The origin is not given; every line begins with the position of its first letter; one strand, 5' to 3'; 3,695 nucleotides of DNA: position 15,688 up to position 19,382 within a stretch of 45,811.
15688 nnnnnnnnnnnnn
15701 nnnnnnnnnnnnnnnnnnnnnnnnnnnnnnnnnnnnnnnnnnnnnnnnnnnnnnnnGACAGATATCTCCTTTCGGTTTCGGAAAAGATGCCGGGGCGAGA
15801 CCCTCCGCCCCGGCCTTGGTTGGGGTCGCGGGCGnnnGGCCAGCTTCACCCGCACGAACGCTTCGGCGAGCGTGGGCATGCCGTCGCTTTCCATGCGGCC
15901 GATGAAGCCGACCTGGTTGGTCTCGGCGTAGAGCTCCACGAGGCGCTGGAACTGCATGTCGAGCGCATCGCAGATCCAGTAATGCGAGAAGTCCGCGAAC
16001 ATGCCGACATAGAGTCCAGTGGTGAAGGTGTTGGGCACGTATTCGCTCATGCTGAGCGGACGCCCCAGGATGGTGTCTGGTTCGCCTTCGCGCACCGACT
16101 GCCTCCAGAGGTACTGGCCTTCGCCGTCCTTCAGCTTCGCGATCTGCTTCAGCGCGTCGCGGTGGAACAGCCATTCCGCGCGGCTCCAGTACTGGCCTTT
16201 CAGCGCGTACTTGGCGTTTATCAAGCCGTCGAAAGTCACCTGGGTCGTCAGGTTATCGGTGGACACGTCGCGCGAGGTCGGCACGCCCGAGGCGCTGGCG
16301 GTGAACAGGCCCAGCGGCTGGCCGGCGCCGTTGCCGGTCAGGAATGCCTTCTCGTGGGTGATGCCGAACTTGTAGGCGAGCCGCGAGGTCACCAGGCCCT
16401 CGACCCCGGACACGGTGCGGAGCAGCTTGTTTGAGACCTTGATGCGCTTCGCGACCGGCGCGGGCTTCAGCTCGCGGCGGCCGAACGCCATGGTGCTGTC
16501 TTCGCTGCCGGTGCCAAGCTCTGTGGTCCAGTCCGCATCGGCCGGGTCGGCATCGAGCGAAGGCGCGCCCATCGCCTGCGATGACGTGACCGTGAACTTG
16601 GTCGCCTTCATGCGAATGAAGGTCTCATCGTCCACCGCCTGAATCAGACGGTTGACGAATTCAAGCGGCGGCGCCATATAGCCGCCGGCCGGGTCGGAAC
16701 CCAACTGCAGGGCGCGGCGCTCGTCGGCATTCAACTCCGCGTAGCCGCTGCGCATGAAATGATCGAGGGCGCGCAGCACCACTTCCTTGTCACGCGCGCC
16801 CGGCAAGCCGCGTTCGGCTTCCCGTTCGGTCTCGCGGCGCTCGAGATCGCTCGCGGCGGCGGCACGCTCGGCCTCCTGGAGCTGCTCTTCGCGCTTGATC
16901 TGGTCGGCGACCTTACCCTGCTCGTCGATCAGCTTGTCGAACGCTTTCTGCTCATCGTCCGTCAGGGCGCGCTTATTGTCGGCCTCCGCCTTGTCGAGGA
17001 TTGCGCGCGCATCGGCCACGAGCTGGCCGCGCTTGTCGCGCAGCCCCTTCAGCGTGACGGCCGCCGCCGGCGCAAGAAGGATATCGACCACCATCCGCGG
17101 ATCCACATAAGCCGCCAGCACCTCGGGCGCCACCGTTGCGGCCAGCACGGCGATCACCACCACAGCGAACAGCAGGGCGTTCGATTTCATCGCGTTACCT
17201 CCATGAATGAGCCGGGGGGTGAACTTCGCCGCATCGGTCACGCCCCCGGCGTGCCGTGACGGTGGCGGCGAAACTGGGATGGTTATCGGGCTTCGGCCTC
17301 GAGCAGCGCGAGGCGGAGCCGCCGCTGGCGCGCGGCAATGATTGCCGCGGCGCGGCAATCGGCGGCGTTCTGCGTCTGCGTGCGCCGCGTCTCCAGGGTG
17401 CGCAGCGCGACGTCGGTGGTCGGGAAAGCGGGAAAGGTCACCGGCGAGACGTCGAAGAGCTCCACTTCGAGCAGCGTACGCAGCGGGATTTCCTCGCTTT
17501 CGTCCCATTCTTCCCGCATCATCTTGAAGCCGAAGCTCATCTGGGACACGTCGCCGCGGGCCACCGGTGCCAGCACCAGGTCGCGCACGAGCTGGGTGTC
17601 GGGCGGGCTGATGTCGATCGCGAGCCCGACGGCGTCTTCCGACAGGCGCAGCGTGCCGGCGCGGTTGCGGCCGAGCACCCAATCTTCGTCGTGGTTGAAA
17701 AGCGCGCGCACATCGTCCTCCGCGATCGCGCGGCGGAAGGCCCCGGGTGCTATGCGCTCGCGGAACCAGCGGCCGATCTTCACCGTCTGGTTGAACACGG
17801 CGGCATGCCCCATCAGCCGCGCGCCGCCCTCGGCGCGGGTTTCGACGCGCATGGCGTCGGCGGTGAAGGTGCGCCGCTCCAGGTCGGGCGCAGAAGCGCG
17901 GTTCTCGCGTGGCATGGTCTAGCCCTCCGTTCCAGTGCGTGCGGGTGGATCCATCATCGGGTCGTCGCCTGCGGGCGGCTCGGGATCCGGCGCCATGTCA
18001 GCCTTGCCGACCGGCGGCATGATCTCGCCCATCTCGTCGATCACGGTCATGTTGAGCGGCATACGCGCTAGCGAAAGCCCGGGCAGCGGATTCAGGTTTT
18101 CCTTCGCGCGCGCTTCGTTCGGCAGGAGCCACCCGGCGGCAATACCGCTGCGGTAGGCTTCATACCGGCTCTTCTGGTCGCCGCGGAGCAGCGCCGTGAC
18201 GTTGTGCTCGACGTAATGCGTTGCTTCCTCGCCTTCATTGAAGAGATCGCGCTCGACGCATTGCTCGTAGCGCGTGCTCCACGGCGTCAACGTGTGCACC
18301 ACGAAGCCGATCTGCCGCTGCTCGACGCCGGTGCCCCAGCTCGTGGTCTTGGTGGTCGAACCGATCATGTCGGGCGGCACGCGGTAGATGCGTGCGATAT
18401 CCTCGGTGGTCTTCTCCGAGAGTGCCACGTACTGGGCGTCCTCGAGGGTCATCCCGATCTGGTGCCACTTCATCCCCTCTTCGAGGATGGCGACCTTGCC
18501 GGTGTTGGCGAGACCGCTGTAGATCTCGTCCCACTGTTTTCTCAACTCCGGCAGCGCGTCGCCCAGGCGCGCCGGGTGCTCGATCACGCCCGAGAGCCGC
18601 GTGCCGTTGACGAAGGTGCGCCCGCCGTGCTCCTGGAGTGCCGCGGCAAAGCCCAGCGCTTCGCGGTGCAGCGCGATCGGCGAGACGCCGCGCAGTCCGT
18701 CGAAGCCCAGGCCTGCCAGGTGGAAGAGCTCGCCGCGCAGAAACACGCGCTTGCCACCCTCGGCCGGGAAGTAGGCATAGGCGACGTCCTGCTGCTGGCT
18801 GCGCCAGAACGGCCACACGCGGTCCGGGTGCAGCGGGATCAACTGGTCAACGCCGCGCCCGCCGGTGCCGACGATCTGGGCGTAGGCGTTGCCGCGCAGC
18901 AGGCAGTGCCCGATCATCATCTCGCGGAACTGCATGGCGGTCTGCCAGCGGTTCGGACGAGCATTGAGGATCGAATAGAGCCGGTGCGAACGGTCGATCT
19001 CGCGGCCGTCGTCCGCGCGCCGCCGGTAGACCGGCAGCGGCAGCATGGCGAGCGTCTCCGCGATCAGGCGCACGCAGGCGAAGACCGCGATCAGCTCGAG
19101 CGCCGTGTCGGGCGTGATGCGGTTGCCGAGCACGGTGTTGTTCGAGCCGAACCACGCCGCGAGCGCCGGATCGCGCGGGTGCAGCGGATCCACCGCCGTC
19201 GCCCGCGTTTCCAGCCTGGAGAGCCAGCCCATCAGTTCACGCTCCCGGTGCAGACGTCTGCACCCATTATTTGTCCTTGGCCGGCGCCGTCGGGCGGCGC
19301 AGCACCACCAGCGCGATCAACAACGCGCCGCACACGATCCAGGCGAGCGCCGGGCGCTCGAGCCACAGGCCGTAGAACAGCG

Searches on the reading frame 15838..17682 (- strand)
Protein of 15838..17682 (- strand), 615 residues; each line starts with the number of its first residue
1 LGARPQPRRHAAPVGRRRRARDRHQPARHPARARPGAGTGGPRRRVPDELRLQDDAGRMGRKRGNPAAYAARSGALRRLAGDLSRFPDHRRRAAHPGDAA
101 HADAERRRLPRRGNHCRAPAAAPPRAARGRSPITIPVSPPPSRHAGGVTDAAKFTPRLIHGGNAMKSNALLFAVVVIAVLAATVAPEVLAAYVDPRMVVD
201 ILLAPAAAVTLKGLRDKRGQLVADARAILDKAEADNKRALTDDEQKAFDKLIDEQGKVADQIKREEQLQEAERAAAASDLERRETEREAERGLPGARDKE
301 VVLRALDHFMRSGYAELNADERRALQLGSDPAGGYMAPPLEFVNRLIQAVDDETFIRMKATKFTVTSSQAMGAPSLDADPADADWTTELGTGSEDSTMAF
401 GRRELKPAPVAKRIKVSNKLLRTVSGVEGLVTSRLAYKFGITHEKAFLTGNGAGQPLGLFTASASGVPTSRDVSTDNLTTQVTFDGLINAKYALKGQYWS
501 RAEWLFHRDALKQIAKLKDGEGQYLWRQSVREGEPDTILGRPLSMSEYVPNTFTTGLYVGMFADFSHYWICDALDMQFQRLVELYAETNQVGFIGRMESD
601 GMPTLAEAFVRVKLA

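Call 71: search_protein_families(library=phrogs, proteins=[window:15838-17682:-], max_evalue=0.00001)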
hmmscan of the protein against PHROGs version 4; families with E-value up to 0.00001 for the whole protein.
window:15838-17682:- (615 aa): 5 families
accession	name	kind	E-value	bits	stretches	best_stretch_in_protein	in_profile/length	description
phrog_10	-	head and packaging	1e-72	247.3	1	186-615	227-636/752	major head protein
phrog_15928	-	head and packaging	4.9e-27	96.1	1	427-612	9-176/185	major head protein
phrog_17162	-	unknown function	3.2e-15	57.1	1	533-613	2-81/85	-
phrog_617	-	head and packaging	1.9e-14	54.5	1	217-569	209-572/626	major head protein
phrog_2263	-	head and packaging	6.4e-08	32.9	1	222-545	176-479/551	major head protein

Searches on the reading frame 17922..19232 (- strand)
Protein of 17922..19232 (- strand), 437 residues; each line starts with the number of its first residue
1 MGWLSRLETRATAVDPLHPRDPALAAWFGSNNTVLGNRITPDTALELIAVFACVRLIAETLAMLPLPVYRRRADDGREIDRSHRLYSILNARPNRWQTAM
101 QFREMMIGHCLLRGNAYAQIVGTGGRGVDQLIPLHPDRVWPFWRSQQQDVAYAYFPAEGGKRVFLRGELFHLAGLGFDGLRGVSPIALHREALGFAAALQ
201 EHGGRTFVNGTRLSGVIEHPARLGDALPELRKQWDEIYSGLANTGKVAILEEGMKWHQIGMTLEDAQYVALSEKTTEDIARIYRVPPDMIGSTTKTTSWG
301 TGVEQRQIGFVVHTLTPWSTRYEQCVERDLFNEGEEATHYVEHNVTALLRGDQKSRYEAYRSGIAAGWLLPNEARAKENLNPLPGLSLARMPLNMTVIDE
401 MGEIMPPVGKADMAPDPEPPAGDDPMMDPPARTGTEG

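Call 71: search_protein_families(library=phrogs, proteins=[window:17922-19232:-], max_evalue=0.00001)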
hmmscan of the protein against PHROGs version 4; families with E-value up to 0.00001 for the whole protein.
window:17922-19232:- (437 aa): 6 families
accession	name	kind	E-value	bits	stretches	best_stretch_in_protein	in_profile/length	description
phrog_12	-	head and packaging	2.4e-114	384.7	1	1-424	48-457/646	portal protein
phrog_2662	-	head and packaging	2.7e-64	219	1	49-396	69-421/717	portal protein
phrog_5929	-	head and packaging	1.7e-53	182.3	1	198-405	3-209/228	portal protein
phrog_2271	-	head and packaging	1.3e-27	97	1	35-385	40-388/859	portal protein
phrog_11323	-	unknown function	5.6e-27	95.4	1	301-405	11-116/130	-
phrog_21454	-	unknown function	9.3e-15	55.6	1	227-385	13-165/320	-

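Call 75: find_encoding_contigs(protein=window:17922-19232:-, flank=10000, max_places=4)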
Protein window:17922-19232:- (437 aa): 1 contig read that carries it; 1 place shown.
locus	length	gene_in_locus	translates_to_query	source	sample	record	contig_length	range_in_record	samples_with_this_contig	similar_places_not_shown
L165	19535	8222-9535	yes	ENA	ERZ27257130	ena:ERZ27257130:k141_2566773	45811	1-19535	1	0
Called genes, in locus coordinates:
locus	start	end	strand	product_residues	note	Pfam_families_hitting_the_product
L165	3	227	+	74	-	?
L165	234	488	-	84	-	-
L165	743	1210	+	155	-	-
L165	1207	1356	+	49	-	-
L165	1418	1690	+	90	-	PF24751:DUF7696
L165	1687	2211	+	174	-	-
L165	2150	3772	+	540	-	-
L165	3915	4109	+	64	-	-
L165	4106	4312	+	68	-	-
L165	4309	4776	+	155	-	-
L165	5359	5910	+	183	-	PF05119:Terminase_4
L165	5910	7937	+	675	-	PF03354:TerL_ATPase, PF20441:TerL_nuclease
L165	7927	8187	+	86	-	-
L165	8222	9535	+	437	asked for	PF04860:Phage_portal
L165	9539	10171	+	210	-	PF04586:Peptidase_S78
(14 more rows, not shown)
